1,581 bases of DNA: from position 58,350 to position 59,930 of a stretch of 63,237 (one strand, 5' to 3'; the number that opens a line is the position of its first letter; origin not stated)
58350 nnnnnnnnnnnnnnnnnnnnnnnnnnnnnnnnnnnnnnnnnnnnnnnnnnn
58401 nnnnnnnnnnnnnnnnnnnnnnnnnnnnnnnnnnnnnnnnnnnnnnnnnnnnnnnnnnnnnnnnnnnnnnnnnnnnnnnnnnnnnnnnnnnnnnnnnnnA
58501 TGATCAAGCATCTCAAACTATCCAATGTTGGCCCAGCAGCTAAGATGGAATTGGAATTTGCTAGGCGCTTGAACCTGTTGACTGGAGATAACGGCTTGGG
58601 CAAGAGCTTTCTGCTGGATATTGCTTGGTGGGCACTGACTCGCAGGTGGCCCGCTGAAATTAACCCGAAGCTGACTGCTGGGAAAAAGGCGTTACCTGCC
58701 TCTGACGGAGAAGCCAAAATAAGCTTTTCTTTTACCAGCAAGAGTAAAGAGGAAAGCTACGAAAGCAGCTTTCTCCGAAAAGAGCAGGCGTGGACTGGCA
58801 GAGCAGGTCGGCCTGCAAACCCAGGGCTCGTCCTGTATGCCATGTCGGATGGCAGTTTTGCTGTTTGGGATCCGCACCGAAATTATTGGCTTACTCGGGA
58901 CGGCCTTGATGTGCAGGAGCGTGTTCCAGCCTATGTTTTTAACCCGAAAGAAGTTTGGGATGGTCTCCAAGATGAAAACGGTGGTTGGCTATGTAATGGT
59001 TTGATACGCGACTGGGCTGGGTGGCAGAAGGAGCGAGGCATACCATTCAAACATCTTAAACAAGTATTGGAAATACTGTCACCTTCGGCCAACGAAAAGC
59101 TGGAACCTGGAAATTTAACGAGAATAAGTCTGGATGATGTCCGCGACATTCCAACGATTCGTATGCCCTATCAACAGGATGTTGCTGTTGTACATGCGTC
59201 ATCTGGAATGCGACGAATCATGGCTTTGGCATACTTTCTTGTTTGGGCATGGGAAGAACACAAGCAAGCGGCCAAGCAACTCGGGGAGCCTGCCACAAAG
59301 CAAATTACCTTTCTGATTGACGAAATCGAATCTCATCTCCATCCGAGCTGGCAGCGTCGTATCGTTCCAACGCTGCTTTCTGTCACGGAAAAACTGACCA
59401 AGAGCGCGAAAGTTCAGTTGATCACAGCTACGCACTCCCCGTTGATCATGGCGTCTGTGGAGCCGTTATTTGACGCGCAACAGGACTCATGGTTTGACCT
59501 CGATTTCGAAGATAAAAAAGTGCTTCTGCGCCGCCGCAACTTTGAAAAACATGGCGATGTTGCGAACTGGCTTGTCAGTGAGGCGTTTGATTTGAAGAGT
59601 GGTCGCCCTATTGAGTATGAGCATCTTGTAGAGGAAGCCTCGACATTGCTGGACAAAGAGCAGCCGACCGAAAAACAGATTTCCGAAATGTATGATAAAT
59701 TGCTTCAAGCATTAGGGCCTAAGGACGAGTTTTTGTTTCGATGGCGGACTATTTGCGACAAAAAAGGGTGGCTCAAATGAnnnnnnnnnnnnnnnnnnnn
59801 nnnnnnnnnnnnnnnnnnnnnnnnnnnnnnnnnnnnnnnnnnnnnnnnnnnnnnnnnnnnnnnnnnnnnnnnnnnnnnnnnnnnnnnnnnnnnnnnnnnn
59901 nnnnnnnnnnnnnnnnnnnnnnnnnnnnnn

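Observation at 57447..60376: Four coupled genes (HamA-like nuclease, 82-aa ORF, PtuA-like ATPase, Cys-depleted PtuB-like HNH) form a Septu-derived cassette I cannot place in a described system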

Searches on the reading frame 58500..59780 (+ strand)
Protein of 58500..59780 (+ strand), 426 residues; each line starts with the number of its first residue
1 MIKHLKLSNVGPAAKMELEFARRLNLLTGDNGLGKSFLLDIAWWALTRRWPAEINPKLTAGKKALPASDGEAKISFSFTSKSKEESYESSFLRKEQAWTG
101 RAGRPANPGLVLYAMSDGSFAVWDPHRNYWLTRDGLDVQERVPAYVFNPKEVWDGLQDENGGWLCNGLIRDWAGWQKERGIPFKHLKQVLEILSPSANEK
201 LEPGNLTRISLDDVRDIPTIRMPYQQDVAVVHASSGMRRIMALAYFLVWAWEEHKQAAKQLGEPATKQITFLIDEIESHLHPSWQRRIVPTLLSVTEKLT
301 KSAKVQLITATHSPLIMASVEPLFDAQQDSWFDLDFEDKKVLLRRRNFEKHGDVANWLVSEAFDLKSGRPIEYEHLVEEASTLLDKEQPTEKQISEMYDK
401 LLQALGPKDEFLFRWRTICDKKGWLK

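Call 3: search_protein_families(library=pfam, proteins=[window:58500-59780:+], max_evalue=0.1)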
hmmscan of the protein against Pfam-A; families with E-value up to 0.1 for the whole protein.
window:58500-59780:+ (426 aa): 6 families
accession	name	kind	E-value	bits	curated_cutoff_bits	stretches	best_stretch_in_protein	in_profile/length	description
PF13304.12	AAA_21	-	3.1e-26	93.6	27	1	24-318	1-304/304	AAA domain, putative AbiEii toxin, Type IV TA system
PF13175.12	AAA_15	-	2.6e-15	57.4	32.1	2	210-316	291-373/374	AAA ATPase domain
PF13476.12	AAA_23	-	1.1e-07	33.2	27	1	5-87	2-90/201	AAA domain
PF02463.25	SMC_N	-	2.2e-05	24.5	40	1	2-76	2-83/220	RecF/RecN/SMC N terminal domain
PF13555.12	AAA_29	-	0.0014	18.8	27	1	3-40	2-40/61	P-loop containing region of AAA domain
PF00004.35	AAA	-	0.0015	19.4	21.2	1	258-314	46-111/131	ATPase family associated with various cellular activities (AAA)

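Call 4: search_protein_families(library=padloc, proteins=[window:58500-59780:+], max_evalue=0.1)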
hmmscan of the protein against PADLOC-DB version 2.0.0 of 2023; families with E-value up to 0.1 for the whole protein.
window:58500-59780:+ (426 aa): 146 families (the best 25 are shown)
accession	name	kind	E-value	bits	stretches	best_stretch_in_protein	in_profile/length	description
PDLC00307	PtuA1|PtuA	-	5.7e-186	616.5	1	1-424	1-422/424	AAA ATPase domain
PDLC00270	PtuA1|PtuA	-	2.1e-121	404.1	1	2-423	215-624/627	AAA ATPase domain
PDLC02980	AriA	-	1.7e-43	147.8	1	24-318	1-304/304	-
PDLC00271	PtuA1|PtuA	-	2.9e-28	97.6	2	228-422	242-414/421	AAA ATPase domain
PDLC00278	PtuA1|PtuA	-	5.4e-24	83.3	2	178-418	199-424/436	AAA ATPase domain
PDLC02913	ATPase_I-A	-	2.4e-23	81.1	2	271-422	367-503/508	-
PDLC00295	PtuA1|PtuA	-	3.4e-23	80.4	1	225-405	251-418/451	AAA ATPase domain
PDLC00305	PtuA1|PtuA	-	1.6e-21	75.1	2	270-410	247-377/392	AAA ATPase domain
PDLC00299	PtuA1|PtuA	-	2e-21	74.6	2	271-411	381-511/535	AAA ATPase domain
PDLC00304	PtuA1|PtuA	-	9.8e-21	72.4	1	228-395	252-405/444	AAA ATPase domain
PDLC00311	PtuA1|PtuA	-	3.1e-20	70.6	2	234-425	270-453/455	AAA ATPase domain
PDLC00290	PtuA1|PtuA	-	9.5e-20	69.3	2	265-403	267-394/414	AAA ATPase domain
PDLC00310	PtuA1|PtuA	-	1.3e-19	68.7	2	219-418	243-430/443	AAA ATPase domain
PDLC00298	PtuA1|PtuA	-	3.7e-19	67.1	2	271-419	285-414/423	AAA ATPase domain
PDLC00309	PtuA1|PtuA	-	9.2e-18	62.4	2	271-392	272-383/413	AAA ATPase domain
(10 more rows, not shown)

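Call 5: search_protein_families(library=ncbifam, proteins=[window:58500-59780:+], max_evalue=0.1)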
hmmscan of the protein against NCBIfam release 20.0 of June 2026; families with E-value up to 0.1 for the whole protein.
window:58500-59780:+ (426 aa): 9 families
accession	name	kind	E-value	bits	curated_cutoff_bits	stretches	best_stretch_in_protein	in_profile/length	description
NF041760.1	PtuA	equivalog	2.2e-21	76.4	500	1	271-415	380-514/524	retron Ec78 anti-phage system effector ATPase PtuA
TIGR04435.1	restrict_AAA_1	hypoth_equivalog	6.1e-08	31.8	300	1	267-401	418-550/568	restriction system-associated AAA family ATPase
NF038234.1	retron_eff_Eco8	equivalog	1.2e-06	27.5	250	1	270-335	275-342/679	retron Eco8 family effector endonuclease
TIGR00634.1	recN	equivalog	1.6e-05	24.1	407.85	1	1-40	1-40/563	DNA repair protein RecN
TIGR00611.2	recf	equivalog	3.4e-05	23.2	172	1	2-40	1-39/339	DNA replication/repair protein RecF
NF047739.1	antiphage_MADS3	equivalog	0.00042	19.6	420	0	292-321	354-383/427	methylation-associated defense system AAA family ATPase MAD3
NF003034.1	PRK03918.1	equivalog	0.0014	16.7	700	1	2-83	3-82/878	DNA double-strand break repair ATPase Rad50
NF002572.0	PRK02224.1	equivalog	0.035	12.4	1087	1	2-46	3-47/888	DNA double-strand break repair ATPase Rad50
NF002244.0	PRK01156.1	equivalog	0.066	11.2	847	1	2-46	3-47/895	DNA double-strand break repair ATPase Rad50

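Call 11: find_related_loci(query=window:58500-59780:+, collection=genome_contigs, flank=10000)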
Query window:58500-59780:+ (426 aa) in genome_contigs; peptide patterns used: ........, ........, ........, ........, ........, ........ (x = any residue, [..] = any of these).
175 stretches matched a pattern; 146 encode a relative of the query (tblastn E <= 1e-3); the best 80 are kept; 80 distinct loci.
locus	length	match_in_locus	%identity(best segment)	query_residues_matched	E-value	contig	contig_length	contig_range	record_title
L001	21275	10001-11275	87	1-425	0e+0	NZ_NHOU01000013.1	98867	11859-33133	Salinicola salarius strain 1A01339 scaffold13, whole genome shotgun sequence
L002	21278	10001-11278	84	1-426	0e+0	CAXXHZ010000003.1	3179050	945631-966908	MAG: uncultured Desulfobulbus sp. isolate bd6dbf35-2021-44f6-84f6-768688d3149b genome assembly, contig: contig_3, whole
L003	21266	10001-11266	82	1-422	0e+0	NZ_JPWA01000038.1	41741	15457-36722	Thalassospira xianhensis MCCC 1A02616 contig38, whole genome shotgun sequence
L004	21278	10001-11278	81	1-426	0e+0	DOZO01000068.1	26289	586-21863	MAG TPA_asm: Desulfobulbaceae bacterium isolate UBA11700 contig_8419, whole genome shotgun sequence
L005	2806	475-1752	81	1-426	0e+0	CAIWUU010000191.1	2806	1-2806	MAG: uncultured Chlorobiaceae bacterium isolate Day6-4_bin-296 genome assembly, contig: bin-296:191/201, whole genome sh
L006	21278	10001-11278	81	1-426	0e+0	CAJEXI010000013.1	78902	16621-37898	MAG: uncultured Chlorobiaceae bacterium isolate RF-1857-SP43-464-F4_S21 genome assembly, contig: NODE_13_length_78902_co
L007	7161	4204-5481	81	1-426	0e+0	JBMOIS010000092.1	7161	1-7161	MAG: Chlorobium sp. isolate Deming_bin.463 contig34451, whole genome shotgun sequence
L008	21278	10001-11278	78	1-426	0e+0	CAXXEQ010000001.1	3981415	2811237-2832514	MAG: Desulfomonilaceae bacterium isolate 8deb2ff7-9cb5-4438-9dd6-cb8d27c5cb84 genome assembly, contig: contig_1, whole g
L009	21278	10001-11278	81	1-426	0e+0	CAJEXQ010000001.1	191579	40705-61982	MAG: uncultured Chlorobiaceae bacterium isolate RF-1857-SP43-464-H3_S9 genome assembly, contig: NODE_1_length_191579_cov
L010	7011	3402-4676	78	1-425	0e+0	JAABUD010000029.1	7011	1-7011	MAG: Desulfotignum sp. isolate S25.Bin119 Scaffold_126, whole genome shotgun sequence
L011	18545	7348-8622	78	1-425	0e+0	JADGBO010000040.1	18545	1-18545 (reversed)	MAG: Desulfamplus sp. isolate nTSbin20 nTS_bin20_NODE_40_length_18545_cov_7.225703, whole genome shotgun sequence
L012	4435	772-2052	77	1-426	0e+0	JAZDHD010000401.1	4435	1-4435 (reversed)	MAG: Pseudomonadota bacterium isolate MEGAHIT-group-0.299 k141_12450833, whole genome shotgun sequence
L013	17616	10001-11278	75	1-426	0e+0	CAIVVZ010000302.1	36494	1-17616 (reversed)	MAG: uncultured Desulfobacteraceae bacterium isolate AlinenLipids_bin-9448 genome assembly, contig: bin-9448:302/658, wh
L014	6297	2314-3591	76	1-425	0e+0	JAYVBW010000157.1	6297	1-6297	MAG: Pirellula sp. isolate GL30_DN_concoct_176_sub GL30_DN_concoct_176_sub_156, whole genome shotgun sequence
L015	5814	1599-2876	74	1-426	0e+0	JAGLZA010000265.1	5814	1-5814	MAG: candidate division WOR-3 bacterium isolate RS_13_48 ZL320.bin.48.fa_265, whole genome shotgun sequence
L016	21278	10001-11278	75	1-426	0e+0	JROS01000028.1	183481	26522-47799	Desulfobulbus sp. Tol-SR contig_70, whole genome shotgun sequence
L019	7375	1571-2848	72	1-426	0e+0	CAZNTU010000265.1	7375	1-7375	MAG TPA_asm: uncultured Desulfobacteraceae bacterium isolate binchicken_co168_329 genome assembly, contig: NODE_15692_le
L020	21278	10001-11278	70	1-426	0e+0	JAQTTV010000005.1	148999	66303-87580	MAG: Gallionella sp. isolate STB_49 NODE_260_length_148999_cov_141.677938_Sandtown_B, whole genome shotgun sequence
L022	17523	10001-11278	69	1-426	0e+0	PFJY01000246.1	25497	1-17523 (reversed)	MAG: Hydrogenophilales bacterium CG_4_10_14_3_um_filter_58_23 CG_4_10_14_3_um_filter_scaffold_888_c, whole genome shotgu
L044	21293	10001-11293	62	1-426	0e+0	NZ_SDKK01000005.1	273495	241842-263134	Zoogloea oleivorans strain Buc BUC_nxtrim.se_trimmed_contig_21, whole genome shotgun sequence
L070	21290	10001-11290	59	1-425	3e-174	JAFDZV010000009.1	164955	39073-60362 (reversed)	MAG: Bacteroidetes bacterium isolate SZAS-92 BACT-TMP-15__9__length-164955, whole genome shotgun sequence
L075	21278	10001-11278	60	1-425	3e-173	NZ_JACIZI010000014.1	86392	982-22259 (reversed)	MAG: Marinobacter sp. isolate MAG-100 Marinobacter_C3_bin59_Scaffold_14, whole genome shotgun sequence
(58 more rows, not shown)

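Call 22: search_protein_families(library=padloc, proteins=[L022:1815-2621:+, L022:2608-3159:+, L022:3173-6613:+, L022:6552-9998:+, L022:11871-14216:+, L022:14220-16268:+, L019:3407-5131:+], max_evalue=0.00001)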
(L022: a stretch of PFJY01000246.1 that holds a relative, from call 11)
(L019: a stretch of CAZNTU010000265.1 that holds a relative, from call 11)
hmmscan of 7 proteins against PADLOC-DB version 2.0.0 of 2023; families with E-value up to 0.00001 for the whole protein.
L022:1815-2621:+ (268 aa): 3 families
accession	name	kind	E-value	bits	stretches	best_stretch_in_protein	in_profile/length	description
PDLC02450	BrxA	-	3.8e-109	362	1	10-265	5-259/259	BrxA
PDLC02453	BrxA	-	1.1e-58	197.5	1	5-261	155-411/421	BrxA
PDLC02455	BrxA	-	2.7e-22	77.5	1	59-256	24-222/226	BrxA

L022:2608-3159:+ (183 aa): 3 families
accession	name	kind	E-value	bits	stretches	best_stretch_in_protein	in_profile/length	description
PDLC02469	BrxB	-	1.5e-80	267.3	1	1-182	1-183/184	BrxB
PDLC02463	BrxB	-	5.1e-11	41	1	32-172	36-183/193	BrxB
PDLC02462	BrxB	-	1.7e-07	29.4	1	103-166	122-186/202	BrxB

L022:3173-6613:+ (1146 aa): 10 families
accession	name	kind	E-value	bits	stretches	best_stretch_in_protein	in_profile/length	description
PDLC02489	BrxC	-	0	1665.8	1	1-1145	1-1145/1146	BrxC-PglY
PDLC02471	BrxC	-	7.1e-44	148.3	1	35-1070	28-1096/1190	BrxC-PglY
PDLC02479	BrxC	-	4.8e-33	112.5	1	3-865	3-856/1172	BrxC-PglY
PDLC02486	BrxC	-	2.8e-21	73.1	1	54-357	61-375/1207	BrxC-PglY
PDLC02491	BrxC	-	2.1e-20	70.5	1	24-419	23-439/794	BrxC-PglY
PDLC02476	BrxC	-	2.6e-18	63.1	1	34-366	30-371/1180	BrxC-PglY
PDLC02483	BrxC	-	6.2e-17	58.9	1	46-421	43-430/1212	BrxC-PglY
PDLC02484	BrxC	-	1.9e-14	50.6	1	263-512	269-535/1186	BrxC-PglY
PDLC02493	BrxC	-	1.3e-12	44.7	1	35-386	29-382/1215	BrxC-PglY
PDLC02474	BrxC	-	6.5e-06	22.4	1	72-407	65-426/1223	BrxC-PglY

L022:6552-9998:+ (1148 aa): 36 families (the best 25 are shown)
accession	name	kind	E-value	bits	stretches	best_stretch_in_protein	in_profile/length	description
PDLC02528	PglX|PglXI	-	0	1589.1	1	26-1147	1-1123/1125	PglX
PDLC02535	PglX|PglXI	-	4.7e-181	601.9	2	285-753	282-726/731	PglX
PDLC02534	PglX|PglXI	-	9.3e-105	348.9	1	763-1145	8-381/389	PglX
PDLC02521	PglX|PglXI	-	1.5e-93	312.6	2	187-690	189-687/1174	PglX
PDLC03600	REase_MTase_IIG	-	6e-76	254.3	2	188-692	187-703/1205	Type IIG restriction enzyme-methyltransferase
PDLC02525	PglX|PglXI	-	9.2e-71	237.2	1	191-631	179-592/607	PglX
PDLC02523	PglX|PglXI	-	2.5e-57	192.5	4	487-631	554-696/1428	PglX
PDLC02641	DrmMI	-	2.2e-54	182.8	2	189-601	185-586/1161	DrmMI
PDLC02524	PglX|PglXI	-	8.3e-45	151.4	1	209-725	20-526/722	PglX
PDLC02518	PglX|PglXI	-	1.9e-42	143.2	3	296-615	304-631/1412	PglX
PDLC02522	PglX|PglXI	-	1.6e-36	123.5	2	299-585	422-694/1218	PglX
PDLC02527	PglX|PglXI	-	4.1e-31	105.6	2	201-368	194-393/1332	PglX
PDLC02519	PglX|PglXI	-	3e-23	79.5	1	198-368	177-345/1241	PglX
PDLC02526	PglX|PglXI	-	2.4e-22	77.1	1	202-324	185-306/640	PglX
PDLC02517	PglX|PglXI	-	4e-20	69.9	1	484-596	4-116/707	PglX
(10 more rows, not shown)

L022:11871-14216:+ (781 aa): 3 families
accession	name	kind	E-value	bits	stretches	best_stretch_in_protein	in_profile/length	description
PDLC02566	PglZ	-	0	1069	1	2-780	4-773/774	PglZ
PDLC02561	PglZ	-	3.8e-09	33.2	0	331-496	330-514/840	PglZ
PDLC02562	PglZ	-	3.9e-07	26.9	1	448-615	475-650/730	PglZ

L022:14220-16268:+ (682 aa): 5 families
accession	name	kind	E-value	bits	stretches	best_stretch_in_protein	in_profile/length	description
PDLC02506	BrxL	-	2.4e-294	975.9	1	3-680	4-677/680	BrxL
PDLC02508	BrxL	-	1.3e-147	491.1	1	6-492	3-482/698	BrxL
PDLC02509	BrxL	-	6e-93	310.2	2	151-476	194-519/535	BrxL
PDLC02505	BrxL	-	3.2e-71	238.7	1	6-470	3-471/482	BrxL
PDLC02507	BrxL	-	5.9e-50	168.5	1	12-453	19-454/482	BrxL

L019:3407-5131:+ (574 aa): 23 families
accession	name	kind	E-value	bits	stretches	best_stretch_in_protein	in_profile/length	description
PDLC02623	DrmD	-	1.1e-31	107.5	1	50-253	522-711/1040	DrmD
PDLC02193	PLD_Helicase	-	1.2e-28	97.8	1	60-203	694-836/905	-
PDLC02500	BrxHI|BrxHII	-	9.9e-25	85.2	1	107-186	517-594/933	BrxHI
PDLC02621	DrmD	-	1.4e-24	84.4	1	61-269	525-726/1040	DrmD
PDLC00659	HmaA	-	1.5e-23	80.7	1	60-206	515-651/1176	SNF2 helicase / DEAD-box helicase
PDLC02619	DrmD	-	4.1e-22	76.1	1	116-202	485-571/872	DrmD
PDLC01075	C3a139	-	8e-17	58.9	1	102-177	663-740/948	HKD+Snf2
PDLC02620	DrmD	-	3e-16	56.6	1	106-196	519-608/1060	DrmD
PDLC02843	DpdE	-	2.3e-15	53.6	1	104-164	603-663/1091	DpdE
PDLC02840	DpdE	-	4.4e-15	53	1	107-186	595-677/1091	DpdE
PDLC02504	BrxHI|BrxHII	-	1.9e-14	50.6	1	104-202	520-618/971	BrxHII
PDLC02572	DrmA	-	1.3e-13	47.8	1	60-178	522-635/1043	DrmA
PDLC02625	DrmD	-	1.6e-13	48.1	1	61-170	271-375/792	DrmD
PDLC02634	DrmD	-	8.2e-13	45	1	108-193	526-611/900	DrmD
PDLC02632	DrmD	-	4.5e-11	39.9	1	104-174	559-634/662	DrmD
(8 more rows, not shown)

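Call 45: search_solved_structures(query=window:58500-59780:+, max_evalue=0.001)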
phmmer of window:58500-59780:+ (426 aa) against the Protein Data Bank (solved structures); distinct sequences matched with E-value up to 0.001: 12.
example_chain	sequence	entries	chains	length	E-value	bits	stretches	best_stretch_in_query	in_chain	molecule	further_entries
9e8z_C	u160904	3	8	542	1.8e-11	47.2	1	271-424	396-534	Retron Ec83 probable ATPase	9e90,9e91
9o4a_A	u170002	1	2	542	1.3e-09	41.1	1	271-424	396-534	Retron Ec83 probable ATPase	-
9vh1_D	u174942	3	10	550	1.3e-08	37.8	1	261-406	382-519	Retron Ec78 probable ATPase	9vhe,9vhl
22bu_B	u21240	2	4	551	9.6e-08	34.9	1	218-406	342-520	AAA family ATPase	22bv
9vkz_A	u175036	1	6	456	2.1e-07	33.8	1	261-322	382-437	Retron Ec78 probable ATPase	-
22et_E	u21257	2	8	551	1.2e-06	31.3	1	218-406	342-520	PtuA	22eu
9u9y_A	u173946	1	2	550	3.2e-06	29.9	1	261-323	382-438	AAA family ATPase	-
9kjx_B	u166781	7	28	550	3.2e-06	29.9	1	261-323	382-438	AAA family ATPase | Retron I-A effector PtuA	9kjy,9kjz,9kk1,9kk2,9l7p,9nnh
9nnk_C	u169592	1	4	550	6e-06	29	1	228-323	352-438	Retreon I-A effector PtuA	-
9n69_A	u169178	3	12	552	7.6e-06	28.7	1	269-321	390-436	AAA family ATPase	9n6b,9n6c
9nnb_C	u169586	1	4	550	8.4e-06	28.5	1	261-323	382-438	Retron I-A effector PtuA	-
8ee4_A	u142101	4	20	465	1.5e-05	27.7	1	231-321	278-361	PtuA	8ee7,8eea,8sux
